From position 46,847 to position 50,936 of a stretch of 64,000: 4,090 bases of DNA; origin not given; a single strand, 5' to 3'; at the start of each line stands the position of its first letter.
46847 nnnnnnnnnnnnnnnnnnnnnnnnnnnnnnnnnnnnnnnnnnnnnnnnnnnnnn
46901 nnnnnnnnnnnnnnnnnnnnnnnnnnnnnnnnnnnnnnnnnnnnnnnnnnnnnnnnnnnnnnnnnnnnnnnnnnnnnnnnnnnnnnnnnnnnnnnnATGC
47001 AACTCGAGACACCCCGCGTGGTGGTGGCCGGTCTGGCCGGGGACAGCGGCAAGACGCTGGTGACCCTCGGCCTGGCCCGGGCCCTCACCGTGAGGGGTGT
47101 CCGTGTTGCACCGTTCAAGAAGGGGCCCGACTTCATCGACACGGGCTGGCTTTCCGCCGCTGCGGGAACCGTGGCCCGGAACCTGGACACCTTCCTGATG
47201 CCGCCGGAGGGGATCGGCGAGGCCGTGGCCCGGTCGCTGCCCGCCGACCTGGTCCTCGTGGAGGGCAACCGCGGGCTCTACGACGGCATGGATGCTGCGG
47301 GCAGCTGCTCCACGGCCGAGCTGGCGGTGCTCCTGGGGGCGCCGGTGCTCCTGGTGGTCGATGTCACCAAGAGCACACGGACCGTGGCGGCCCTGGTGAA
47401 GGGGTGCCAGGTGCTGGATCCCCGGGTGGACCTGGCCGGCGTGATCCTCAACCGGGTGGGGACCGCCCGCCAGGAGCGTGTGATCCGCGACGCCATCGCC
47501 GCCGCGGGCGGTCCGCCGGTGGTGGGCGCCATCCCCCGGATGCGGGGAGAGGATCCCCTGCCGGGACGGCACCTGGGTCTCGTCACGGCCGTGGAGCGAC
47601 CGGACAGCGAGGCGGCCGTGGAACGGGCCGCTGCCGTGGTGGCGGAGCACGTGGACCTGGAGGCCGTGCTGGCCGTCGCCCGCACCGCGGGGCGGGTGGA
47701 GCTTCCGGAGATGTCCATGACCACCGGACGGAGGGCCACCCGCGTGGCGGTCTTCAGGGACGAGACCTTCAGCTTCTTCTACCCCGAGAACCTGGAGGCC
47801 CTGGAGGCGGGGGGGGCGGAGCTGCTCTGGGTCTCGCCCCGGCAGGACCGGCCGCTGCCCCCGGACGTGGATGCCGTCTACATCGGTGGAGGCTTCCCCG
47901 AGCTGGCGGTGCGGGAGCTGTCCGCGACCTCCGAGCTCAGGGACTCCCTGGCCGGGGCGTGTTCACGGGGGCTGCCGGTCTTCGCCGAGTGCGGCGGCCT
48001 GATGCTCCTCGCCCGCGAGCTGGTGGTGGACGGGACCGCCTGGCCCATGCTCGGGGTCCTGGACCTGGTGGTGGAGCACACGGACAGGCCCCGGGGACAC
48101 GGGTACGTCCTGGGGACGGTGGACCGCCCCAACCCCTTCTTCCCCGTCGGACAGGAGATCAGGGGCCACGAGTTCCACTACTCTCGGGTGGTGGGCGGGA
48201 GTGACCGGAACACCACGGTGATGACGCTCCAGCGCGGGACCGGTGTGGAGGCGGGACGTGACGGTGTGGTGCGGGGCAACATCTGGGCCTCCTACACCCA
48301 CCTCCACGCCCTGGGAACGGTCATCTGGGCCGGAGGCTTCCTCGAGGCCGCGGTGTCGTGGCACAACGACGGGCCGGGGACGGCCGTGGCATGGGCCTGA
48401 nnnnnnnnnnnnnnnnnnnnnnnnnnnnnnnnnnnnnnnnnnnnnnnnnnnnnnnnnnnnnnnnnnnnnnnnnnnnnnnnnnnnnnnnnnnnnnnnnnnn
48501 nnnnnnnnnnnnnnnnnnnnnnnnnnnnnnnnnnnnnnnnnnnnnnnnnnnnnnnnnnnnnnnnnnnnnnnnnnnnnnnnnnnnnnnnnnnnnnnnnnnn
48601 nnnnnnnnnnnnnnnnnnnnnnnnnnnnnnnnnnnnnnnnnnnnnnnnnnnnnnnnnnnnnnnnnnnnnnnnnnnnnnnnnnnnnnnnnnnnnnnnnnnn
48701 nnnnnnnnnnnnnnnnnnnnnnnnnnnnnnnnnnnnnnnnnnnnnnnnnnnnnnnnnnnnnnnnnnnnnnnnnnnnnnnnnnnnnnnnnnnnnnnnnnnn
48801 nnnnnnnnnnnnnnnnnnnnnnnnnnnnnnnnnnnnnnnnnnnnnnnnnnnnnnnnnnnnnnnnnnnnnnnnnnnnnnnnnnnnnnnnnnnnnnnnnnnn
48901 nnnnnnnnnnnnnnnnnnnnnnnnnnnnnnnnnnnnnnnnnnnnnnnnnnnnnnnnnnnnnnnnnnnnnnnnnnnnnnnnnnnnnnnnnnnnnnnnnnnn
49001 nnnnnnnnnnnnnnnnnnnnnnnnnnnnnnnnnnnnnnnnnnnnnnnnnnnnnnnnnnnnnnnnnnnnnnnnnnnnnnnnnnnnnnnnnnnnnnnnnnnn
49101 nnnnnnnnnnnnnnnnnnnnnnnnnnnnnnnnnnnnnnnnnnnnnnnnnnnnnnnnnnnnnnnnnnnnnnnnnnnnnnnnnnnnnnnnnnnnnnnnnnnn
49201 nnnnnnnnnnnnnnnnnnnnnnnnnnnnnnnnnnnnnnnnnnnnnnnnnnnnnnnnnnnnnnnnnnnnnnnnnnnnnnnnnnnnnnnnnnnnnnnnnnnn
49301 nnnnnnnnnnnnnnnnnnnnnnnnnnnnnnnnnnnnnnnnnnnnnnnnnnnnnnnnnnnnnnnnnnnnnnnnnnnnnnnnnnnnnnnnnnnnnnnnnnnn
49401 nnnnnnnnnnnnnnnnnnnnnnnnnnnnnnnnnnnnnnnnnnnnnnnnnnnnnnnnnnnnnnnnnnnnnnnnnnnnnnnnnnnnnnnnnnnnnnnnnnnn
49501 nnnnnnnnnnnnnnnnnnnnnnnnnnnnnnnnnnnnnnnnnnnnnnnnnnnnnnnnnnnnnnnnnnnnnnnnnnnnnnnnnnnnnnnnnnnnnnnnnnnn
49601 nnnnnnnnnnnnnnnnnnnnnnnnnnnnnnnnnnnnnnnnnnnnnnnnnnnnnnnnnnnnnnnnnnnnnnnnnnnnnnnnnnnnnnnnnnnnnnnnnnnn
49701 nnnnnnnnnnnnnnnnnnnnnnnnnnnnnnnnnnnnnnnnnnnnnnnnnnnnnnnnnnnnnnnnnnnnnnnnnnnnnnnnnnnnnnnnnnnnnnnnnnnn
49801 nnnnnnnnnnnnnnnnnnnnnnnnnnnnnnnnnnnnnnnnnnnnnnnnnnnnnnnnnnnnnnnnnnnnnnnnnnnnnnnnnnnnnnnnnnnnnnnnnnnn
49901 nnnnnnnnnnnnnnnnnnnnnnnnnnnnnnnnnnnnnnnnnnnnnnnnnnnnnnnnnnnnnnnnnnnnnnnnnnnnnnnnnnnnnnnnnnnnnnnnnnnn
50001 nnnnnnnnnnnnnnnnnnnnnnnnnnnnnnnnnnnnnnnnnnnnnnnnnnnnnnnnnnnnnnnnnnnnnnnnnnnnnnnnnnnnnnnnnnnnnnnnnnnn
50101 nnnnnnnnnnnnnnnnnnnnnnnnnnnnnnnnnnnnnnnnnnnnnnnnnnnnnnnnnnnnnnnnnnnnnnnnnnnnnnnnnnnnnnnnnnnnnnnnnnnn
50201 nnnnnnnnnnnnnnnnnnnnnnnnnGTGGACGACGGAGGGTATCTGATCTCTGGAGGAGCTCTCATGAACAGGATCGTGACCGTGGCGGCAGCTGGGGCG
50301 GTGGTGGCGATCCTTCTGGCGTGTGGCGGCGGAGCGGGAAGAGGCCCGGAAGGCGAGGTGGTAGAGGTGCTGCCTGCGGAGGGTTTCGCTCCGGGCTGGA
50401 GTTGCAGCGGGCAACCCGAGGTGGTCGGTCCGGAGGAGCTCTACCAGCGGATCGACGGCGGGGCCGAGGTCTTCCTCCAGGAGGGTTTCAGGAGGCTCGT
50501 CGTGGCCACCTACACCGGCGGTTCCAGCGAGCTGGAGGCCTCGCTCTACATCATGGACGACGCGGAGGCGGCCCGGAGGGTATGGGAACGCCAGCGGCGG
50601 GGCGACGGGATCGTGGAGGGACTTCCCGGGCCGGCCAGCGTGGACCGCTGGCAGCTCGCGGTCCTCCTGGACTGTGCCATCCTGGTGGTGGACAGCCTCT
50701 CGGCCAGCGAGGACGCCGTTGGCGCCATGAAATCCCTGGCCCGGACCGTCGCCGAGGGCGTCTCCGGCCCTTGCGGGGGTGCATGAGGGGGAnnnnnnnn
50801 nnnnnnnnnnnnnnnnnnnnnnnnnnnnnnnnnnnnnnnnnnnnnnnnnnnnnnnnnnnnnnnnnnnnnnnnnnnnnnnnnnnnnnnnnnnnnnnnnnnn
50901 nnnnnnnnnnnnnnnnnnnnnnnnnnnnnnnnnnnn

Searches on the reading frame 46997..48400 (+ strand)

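Call 9: search_protein_families(library=ncbifam, proteins=[window:46997-48400:+], max_evalue=0.001)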
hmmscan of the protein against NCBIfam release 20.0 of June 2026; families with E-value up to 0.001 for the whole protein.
window:46997-48400:+ (467 aa): 10 families
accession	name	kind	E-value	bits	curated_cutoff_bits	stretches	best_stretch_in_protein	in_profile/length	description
NF002204.1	PRK01077.1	equivalog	8.1e-127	423.6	254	1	6-437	2-419/420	cobyrinic acid a,c-diamide synthase CobB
TIGR00379.1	cobB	subfamily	3.7e-116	388.7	261.4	1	7-448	1-443/449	cobyrinic/hydrogenobyrinic acid a,c-diamide synthase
NF033195.1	F430_CfbB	exception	2e-109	366.4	560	1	7-443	1-444/451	Ni-sirohydrochlorin a,c-diamide synthase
NF053748.1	bifunc_CobBC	exception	4.3e-100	336.2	950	1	6-459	2-450/797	bifunctional hydrogenobyrinic acid a,c-diamide synthase/histidinol phosphate aminotransferase CobBC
NF010471.0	PRK13896.1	equivalog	8.2e-77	259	693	1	8-441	4-424/433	cobyrinic acid a,c-diamide synthase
NF001989.1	PRK00784.1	equivalog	2.3e-13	49.7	273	2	8-41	3-36/480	cobyric acid synthase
TIGR00313.1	cobQ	equivalog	5.9e-08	32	309.9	1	9-42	2-35/477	cobyric acid synthase CobQ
NF004921.0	PRK06278.1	equivalog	2.2e-06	26.8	354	1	6-156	240-396/482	cobyrinic acid a,c-diamide synthase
TIGR03800.1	PLP_synth_Pdx2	equivalog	2.7e-06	27.4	105.55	1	265-361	14-104/184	pyridoxal 5'-phosphate synthase glutaminase subunit PdxT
NF004167.0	PRK05632.1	equivalog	0.00043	19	418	0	83-166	103-187/708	phosphate acetyltransferase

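Call 10: search_protein_families(library=pfam, proteins=[window:46997-48400:+], max_evalue=0.001)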
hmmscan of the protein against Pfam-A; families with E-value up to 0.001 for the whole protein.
window:46997-48400:+ (467 aa): 4 families
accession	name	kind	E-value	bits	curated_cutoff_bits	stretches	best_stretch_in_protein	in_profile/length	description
PF07685.20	GATase_3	-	2.7e-39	135.3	27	1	249-439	1-192/196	CobB/CobQ-like glutamine amidotransferase domain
PF01656.29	CbiA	-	1.1e-16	61.4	25.4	1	8-182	1-112/125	CobQ/CobB/MinD/ParA nucleotide binding domain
PF13500.12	AAA_26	-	3.3e-16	60.2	27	2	83-182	99-191/198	AAA domain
PF01174.25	SNO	-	0.00087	19.6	27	0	265-361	11-102/188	SNO glutamine amidotransferase family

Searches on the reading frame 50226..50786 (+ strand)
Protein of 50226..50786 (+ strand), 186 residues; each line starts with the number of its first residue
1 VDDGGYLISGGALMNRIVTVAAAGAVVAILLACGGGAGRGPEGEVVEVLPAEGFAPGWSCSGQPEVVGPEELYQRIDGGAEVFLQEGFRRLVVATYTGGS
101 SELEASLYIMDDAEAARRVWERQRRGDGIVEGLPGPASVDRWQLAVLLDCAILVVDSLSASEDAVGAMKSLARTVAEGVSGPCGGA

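Call 9: search_protein_families(library=ncbifam, proteins=[window:50226-50786:+], max_evalue=0.001)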
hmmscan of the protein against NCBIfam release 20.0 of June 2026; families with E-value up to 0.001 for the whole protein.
window:50226-50786:+ (186 aa): 0 families

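Call 10: search_protein_families(library=pfam, proteins=[window:50226-50786:+], max_evalue=0.001)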
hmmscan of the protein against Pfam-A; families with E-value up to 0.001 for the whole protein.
window:50226-50786:+ (186 aa): 1 family
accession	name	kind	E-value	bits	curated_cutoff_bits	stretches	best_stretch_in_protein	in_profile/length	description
PF20244.3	DUF6599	-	3e-12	46.9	27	1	56-177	2-126/186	Family of unknown function (DUF6599)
